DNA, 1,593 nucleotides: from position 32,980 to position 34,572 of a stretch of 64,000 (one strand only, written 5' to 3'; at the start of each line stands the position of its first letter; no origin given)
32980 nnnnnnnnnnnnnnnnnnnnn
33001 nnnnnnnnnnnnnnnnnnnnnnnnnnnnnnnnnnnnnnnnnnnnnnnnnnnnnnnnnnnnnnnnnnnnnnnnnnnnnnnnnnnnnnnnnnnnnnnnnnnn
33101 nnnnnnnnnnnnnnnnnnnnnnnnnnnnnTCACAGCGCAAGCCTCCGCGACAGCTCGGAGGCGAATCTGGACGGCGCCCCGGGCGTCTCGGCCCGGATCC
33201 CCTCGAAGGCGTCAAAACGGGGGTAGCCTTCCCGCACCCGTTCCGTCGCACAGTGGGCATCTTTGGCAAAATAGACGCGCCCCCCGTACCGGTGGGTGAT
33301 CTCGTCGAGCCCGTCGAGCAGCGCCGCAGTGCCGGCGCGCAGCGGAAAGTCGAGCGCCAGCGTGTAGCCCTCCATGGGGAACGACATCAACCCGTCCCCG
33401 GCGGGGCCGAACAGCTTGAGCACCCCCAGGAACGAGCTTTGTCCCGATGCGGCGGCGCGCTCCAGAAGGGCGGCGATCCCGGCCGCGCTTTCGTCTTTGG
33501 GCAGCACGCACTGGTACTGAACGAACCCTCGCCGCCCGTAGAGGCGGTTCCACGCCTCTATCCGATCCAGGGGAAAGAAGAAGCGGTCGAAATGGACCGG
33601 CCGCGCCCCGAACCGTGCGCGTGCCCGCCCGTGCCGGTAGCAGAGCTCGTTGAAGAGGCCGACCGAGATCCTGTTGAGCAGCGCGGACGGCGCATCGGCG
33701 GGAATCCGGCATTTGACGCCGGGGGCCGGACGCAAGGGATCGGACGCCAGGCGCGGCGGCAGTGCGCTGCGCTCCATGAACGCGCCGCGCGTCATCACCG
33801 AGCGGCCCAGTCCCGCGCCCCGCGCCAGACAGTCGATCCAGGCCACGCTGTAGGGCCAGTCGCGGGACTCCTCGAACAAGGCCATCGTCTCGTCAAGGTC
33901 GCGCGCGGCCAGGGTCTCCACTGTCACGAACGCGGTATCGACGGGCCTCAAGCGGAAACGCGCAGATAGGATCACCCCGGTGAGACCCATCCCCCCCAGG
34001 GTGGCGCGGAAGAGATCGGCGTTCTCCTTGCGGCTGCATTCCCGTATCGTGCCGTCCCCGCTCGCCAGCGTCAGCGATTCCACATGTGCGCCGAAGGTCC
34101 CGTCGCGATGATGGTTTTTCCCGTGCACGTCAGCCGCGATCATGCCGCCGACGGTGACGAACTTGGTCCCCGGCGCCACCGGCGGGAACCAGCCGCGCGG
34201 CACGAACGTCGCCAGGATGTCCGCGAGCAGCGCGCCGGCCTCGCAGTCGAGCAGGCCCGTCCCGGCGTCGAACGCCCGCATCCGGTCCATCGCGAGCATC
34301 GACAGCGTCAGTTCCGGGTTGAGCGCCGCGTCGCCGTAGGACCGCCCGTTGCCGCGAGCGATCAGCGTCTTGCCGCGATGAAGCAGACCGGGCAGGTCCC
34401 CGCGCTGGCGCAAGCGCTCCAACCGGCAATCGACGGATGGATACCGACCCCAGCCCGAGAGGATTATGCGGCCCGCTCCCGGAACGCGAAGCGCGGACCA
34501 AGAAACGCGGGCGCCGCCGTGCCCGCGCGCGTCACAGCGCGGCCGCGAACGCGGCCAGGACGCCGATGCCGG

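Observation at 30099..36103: Complete DprE1 / DprE2 / UbiA (HAD-fused) polyprenyl-phospho-arabinofuranose-type donor pathway embedded among GT-C glycosyltransferases in a Gram-negative locus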

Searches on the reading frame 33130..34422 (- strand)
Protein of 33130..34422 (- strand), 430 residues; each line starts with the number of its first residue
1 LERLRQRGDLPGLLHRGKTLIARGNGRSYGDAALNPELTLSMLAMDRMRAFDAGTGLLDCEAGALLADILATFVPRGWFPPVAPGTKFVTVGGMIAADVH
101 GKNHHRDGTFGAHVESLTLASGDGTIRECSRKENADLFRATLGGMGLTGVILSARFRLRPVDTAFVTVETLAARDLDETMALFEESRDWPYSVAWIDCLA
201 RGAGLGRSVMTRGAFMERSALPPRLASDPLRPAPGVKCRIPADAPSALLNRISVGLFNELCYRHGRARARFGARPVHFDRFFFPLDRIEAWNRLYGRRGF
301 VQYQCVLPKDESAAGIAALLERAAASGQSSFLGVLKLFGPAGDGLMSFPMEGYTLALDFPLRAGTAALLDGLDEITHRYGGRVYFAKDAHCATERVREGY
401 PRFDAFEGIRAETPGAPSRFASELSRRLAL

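Call 3: search_protein_families(library=pfam, proteins=[window:33130-34422:-], max_evalue=0.01)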
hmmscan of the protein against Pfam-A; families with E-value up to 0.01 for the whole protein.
window:33130-34422:- (430 aa): 1 family
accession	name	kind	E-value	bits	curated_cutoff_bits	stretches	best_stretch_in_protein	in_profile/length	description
PF01565.28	FAD_binding_4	-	9.5e-19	67.9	26.4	1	17-130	24-139/139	FAD binding domain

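Call 4: search_protein_families(library=ncbifam, proteins=[window:33130-34422:-], max_evalue=0.01)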
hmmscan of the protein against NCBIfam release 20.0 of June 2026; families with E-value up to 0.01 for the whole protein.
window:33130-34422:- (430 aa): 6 families
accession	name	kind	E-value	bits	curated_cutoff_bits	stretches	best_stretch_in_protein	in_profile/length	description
NF053785.1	DcplphribOxDprE1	equivalog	3e-128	428.8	500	1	18-430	38-449/449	decaprenylphosphoryl-beta-D-ribose oxidase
TIGR01678.1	FAD_lactone_ox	subfamily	1e-15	57.6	396.8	1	17-162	38-182/438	sugar 1,4-lactone oxidase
TIGR01679.1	bact_FAD_ox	subfamily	1.1e-12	47.6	292.25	1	21-160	36-174/419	FAD-linked oxidoreductase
TIGR01677.1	pln_FAD_oxido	subfamily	1.9e-07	30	383.1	1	37-188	83-241/560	FAD-dependent oxidoreductase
NF041226.1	BagK_FevA1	equivalog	0.00025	19.6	800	1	50-163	96-208/453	bagremycin/ferroverdin biosynthesis FAD-dependent oxygenase BagK/FevA1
NF041227.1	BagG_FevA2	exception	0.00046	18.9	850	1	86-166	135-215/455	bagremycin/ferroverdin biosynthesis FAD-dependent oxygenase BagG/FevA2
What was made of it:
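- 33130..34467 (-): DprE1-type FAD oxidase: 430 aa from the TTG at 34422, or 445 aa if initiated at the ATA at 34467. NCBIfam DprE1 model 429 bits (call 4).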

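Call 8: find_encoding_contigs(protein=window:33130-34422:-, flank=10000, max_places=6)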
Protein window:33130-34422:- (430 aa): no gene with exactly this product is on record in the collection.

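Call 10: find_homologous_proteins(query=window:33130-34422:-, max_evalue=1e-10)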
Query window:33130-34422:- (430 aa): 8000 proteins with E <= 1e-10 among 8000 candidates; the best 120 are listed.
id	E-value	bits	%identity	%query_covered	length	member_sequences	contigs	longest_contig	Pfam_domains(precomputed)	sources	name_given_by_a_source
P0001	2.2e-285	964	100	99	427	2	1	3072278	PF01565.29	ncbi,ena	-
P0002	9.8e-245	830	86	100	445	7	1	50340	PF01565.29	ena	-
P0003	1.4e-244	830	87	100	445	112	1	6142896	PF01565.29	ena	-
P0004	3.1e-244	829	86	100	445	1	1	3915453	PF01565.29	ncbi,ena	-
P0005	4.1e-244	828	86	98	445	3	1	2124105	PF01565.29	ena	-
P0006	1.0e-243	827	86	100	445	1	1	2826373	PF01565.29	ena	-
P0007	1.5e-243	826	85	98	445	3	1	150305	PF01565.29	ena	-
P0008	8.1e-243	824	87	100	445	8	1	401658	PF01565.29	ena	-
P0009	2.3e-242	822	86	98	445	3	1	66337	PF01565.29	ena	-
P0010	3.7e-241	819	84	100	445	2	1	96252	PF01565.29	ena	-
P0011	4.4e-241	818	85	100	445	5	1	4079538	PF01565.29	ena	-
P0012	5.4e-240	815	85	100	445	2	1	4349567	PF01565.29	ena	-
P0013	1.4e-239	813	85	98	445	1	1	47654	PF01565.29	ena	-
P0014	1.5e-239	813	85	100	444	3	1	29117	PF01565.29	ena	-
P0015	2.1e-239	813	84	100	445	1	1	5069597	PF01565.29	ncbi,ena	-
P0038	2.8e-220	750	79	100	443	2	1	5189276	PF01565.29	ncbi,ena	-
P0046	2.1e-216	737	76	100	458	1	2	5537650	PF01565.29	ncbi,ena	-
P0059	1.4e-214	731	77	100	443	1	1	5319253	PF01565.29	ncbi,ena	-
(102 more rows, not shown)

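Call 11: find_encoding_contigs(protein=P0001, flank=10000, max_places=3)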
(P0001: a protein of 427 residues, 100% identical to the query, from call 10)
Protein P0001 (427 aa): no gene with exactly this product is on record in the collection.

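Call 12: list_cluster_members(proteins=[P0001, P0003, P0004, P0015, P0038, P0046, P0059])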
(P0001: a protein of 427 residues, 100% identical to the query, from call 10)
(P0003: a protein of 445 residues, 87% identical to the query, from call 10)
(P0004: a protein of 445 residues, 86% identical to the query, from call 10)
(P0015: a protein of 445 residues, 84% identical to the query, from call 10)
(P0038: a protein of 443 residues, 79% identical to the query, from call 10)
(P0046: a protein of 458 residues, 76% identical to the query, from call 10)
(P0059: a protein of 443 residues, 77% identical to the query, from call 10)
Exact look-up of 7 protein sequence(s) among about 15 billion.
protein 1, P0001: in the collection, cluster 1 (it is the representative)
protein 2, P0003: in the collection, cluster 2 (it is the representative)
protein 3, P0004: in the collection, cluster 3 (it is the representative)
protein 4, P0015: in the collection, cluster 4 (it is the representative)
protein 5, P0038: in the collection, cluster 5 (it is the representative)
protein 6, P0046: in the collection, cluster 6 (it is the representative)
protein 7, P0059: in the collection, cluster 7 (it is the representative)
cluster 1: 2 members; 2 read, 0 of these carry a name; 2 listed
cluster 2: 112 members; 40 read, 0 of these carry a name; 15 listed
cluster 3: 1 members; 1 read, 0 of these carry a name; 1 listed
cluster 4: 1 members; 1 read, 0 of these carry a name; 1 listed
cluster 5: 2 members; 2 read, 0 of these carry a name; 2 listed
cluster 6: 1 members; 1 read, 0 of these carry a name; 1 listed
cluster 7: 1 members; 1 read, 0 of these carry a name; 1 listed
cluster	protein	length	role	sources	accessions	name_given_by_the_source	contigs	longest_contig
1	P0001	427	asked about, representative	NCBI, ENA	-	-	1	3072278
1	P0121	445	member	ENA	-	-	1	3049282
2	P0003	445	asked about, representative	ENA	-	-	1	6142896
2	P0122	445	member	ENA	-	-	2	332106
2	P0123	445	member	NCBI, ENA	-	-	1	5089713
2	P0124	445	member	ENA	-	-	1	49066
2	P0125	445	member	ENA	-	-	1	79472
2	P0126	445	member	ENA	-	-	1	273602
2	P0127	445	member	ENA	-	-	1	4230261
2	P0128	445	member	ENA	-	-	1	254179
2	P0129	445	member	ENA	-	-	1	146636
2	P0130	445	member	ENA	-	-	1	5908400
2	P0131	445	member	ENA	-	-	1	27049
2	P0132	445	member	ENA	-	-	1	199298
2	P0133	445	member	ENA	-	-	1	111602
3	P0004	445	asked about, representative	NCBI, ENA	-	-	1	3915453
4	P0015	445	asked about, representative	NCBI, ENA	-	-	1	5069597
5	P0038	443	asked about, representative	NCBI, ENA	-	-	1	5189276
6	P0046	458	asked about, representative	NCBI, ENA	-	-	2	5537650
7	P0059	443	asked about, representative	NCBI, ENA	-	-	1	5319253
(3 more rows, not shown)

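Call 14: find_related_loci(query=A1, collection=genome_contigs, flank=10000)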
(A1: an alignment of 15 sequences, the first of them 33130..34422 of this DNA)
Query A1 (430 aa) in genome_contigs; peptide patterns used: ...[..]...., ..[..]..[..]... (x = any residue, [..] = any of these).
600 stretches matched a pattern (row limit reached: there are more); 582 encode a relative of the query (tblastn E <= 1e-3); the best 80 are kept; 80 distinct loci.
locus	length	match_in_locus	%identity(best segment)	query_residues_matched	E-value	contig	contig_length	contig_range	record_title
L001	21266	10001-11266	84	9-430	0e+0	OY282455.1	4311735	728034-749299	MAG: uncultured Pseudomonadales bacterium genome assembly, chromosome: 1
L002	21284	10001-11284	79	1-430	0e+0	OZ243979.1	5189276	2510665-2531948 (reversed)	MAG: uncultured Candidatus Binatia bacterium isolate 1ea5a42d-c5b0-4d9d-a207-f079449ea76f genome assembly, chromosome: 1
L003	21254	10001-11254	79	11-430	0e+0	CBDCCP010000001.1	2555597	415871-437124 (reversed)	MAG: Bryobacterales bacterium isolate ed11b7c5-ea46-40d8-b3f2-1352c6ddd74d genome assembly, contig: contig_1, whole geno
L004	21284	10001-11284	78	1-430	0e+0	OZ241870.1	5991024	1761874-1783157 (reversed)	MAG: Gammaproteobacteria bacterium isolate ca35ea08-545d-4259-bb59-35f508f037d2 genome assembly, chromosome: 1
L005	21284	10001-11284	73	1-430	0e+0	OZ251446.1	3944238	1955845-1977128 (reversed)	MAG: Alphaproteobacteria bacterium isolate 4a82845b-346e-4bd1-b170-acd391575f3a genome assembly, chromosome: 1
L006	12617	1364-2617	68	2-420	0e+0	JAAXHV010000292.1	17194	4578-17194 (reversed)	MAG: Gammaproteobacteria bacterium isolate Plut_88898 unfiltered_Plut_88898_genomic_contig_1042429, whole genome shotgun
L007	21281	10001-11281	62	1-430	3e-164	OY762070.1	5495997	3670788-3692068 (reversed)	MAG: Pseudomonadales bacterium isolate ac928a3f-4c2e-4f54-a756-792d58c1f79c genome assembly, chromosome: 1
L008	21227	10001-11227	63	19-430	3e-161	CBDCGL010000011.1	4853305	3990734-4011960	MAG: Alphaproteobacteria bacterium isolate 1aaad041-7d8d-4bc2-879e-c771ea6528e9 genome assembly, contig: chromosome_2, w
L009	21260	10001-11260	60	5-430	1e-151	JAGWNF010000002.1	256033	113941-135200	MAG: Alphaproteobacteria bacterium isolate REEB225 contig-150_22, whole genome shotgun sequence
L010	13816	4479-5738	59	5-430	3e-150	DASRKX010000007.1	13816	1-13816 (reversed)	MAG TPA_asm: Stellaceae bacterium isolate SMAG_U10173 k141_1760, whole genome shotgun sequence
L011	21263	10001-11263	58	5-430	4e-143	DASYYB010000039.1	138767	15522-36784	MAG TPA_asm: Stellaceae bacterium isolate SMAG_U6324 k141_851396, whole genome shotgun sequence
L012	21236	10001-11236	58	13-430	4e-143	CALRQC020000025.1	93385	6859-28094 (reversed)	MAG: Azospirillum sp. RU38E isolate JJ-LAS318-81-1-m1-bin306 genome assembly, contig: JJ-LAS318-81-C61, whole genome sho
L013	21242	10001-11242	57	9-430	2e-142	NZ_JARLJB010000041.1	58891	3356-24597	MAG: Telmatospirillum sp. isolate MAG_CA127 MetaCoAG_Bin_127_Anoxic_k141_146371, whole genome shotgun sequence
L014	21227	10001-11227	62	19-430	1e-140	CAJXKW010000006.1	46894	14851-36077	MAG TPA_asm: uncultured Limimonas sp. isolate SRR6193124_bin.43_MetaBAT_v2.12.1_MAG genome assembly, contig: NODE_287_le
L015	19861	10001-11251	56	9-430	1e-138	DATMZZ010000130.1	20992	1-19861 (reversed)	MAG TPA_asm: Stellaceae bacterium isolate SMAG_U11148 k141_3707844, whole genome shotgun sequence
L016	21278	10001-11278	52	1-430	8e-132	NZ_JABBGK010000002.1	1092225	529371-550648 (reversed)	Rhizobium terricola strain S-51 contig2, whole genome shotgun sequence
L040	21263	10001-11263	52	5-430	6e-123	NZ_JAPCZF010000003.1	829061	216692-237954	Novosphingobium sp. JCM 18896 strain ALB-2 contig3, whole genome shotgun sequence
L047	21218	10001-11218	51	21-430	1e-120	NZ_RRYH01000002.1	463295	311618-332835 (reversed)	Solirhodobacter olei strain Pet-1 contig2, whole genome shotgun sequence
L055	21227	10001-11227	50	20-430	2e-119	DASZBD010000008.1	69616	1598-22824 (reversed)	MAG TPA_asm: Microvirga sp. isolate SMAG_U6406 k141_11903, whole genome shotgun sequence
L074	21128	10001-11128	46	13-389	2e-116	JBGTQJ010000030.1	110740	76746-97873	MAG: Saprospiraceae bacterium isolate WDNA11_bin.10.permissive NODE_30_length_110740_cov_11.934390, whole genome shotgun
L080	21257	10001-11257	49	10-430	2e-116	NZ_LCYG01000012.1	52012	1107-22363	Microvirga vignae strain BR3299 T20BR3299_1_(paired)_contig_12, whole genome shotgun sequence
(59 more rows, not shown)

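Call 25: search_solved_structures(query=window:33130-34422:-, max_evalue=0.001, show_alignments=1)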
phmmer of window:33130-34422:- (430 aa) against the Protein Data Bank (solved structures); distinct sequences matched with E-value up to 0.001: 34.
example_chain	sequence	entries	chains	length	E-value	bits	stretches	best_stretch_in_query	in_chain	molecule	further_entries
4aut_A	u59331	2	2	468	1.8e-89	303.8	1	16-430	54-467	DECAPRENYL-PHOSPHORYL-BETA-D-RIBOFURANOSE-2-OXIDOREDUCTASE | DprE1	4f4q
21gq_A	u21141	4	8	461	2.6e-88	300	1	17-430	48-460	Decaprenylphosphoryl-beta-D-ribose oxidase | Oxidoreductase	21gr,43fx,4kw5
6hfv_A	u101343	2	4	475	2.9e-88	299.9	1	17-430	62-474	Decaprenylphosphoryl-beta-D-ribose oxidase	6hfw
5oep_A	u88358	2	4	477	2.9e-88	299.8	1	17-430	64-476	Decaprenylphosphoryl-beta-D-ribose oxidase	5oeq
4p8c_A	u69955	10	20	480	2.9e-88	299.8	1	17-430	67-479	Probable decaprenylphosphoryl-beta-D-ribose oxidase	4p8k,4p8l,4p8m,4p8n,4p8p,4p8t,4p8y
4fdn_A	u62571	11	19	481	2.9e-88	299.8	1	17-430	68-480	oxidoreductase DprE1 | Probable decaprenylphosphoryl-beta-D-ribose oxidase | decaprenylphosphoryl-beta-D-ribose oxidase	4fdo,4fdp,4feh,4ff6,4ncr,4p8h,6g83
5oel_A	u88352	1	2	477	1.4e-87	297.5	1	17-430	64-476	Decaprenylphosphoryl-beta-D-ribose oxidase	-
21gt_B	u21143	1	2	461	2.1e-87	297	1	17-430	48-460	Decaprenylphosphoryl-beta-D-ribose oxidase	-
4g3t_A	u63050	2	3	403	9.1e-85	288.3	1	28-430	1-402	oxidoreductase DprE1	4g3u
4ml8_A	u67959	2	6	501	7.5e-12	48.1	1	19-164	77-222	Cytokinin oxidase 2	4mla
6yaq_A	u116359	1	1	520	2.5e-11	46.3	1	22-163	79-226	Cytokinin dehydrogenase 8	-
8cj9_A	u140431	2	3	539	2.7e-11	46.3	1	22-163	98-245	cytokinin dehydrogenase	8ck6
6c80_A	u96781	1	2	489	3.7e-11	45.8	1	18-163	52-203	cytokinin oxidase LuCKX1.1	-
2exr_A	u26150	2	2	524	7.7e-11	44.7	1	18-163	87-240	Cytokinin dehydrogenase 7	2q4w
2qpm_A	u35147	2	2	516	4.1e-09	39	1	29-162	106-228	Cytokinin dehydrogenase 1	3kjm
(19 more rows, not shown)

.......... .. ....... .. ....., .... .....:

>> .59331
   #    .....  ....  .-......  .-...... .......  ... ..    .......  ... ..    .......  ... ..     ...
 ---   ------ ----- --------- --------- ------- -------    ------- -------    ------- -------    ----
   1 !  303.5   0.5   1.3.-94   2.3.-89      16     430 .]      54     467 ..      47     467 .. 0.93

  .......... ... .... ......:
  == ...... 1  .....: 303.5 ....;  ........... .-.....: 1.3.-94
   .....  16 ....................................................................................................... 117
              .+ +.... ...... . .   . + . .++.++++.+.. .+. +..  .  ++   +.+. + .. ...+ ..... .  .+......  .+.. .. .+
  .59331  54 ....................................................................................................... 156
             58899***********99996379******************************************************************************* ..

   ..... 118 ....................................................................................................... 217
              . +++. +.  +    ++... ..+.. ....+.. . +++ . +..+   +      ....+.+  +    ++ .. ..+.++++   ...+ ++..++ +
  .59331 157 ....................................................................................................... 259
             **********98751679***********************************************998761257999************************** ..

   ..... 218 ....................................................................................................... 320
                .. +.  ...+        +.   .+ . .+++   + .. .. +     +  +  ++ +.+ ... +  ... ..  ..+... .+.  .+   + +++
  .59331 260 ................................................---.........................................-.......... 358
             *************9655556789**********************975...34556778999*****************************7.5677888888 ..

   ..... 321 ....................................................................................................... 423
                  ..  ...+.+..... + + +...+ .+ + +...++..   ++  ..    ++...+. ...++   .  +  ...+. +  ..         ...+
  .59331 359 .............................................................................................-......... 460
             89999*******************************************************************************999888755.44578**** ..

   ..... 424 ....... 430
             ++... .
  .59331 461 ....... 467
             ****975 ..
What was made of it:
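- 33130..34467 (-): GRSYGD, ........, QYQ and the YFAKD lysine are conserved; the position of Mtb Cys387 is Ala (call 25).
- On Mycobacterial DPA pathway equivalogs (NCBIfam): The catalytic Lys (YFAKD), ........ and QYQ are conserved (call 25).
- The catalytic residues of DprE1 are conserved (call 25).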
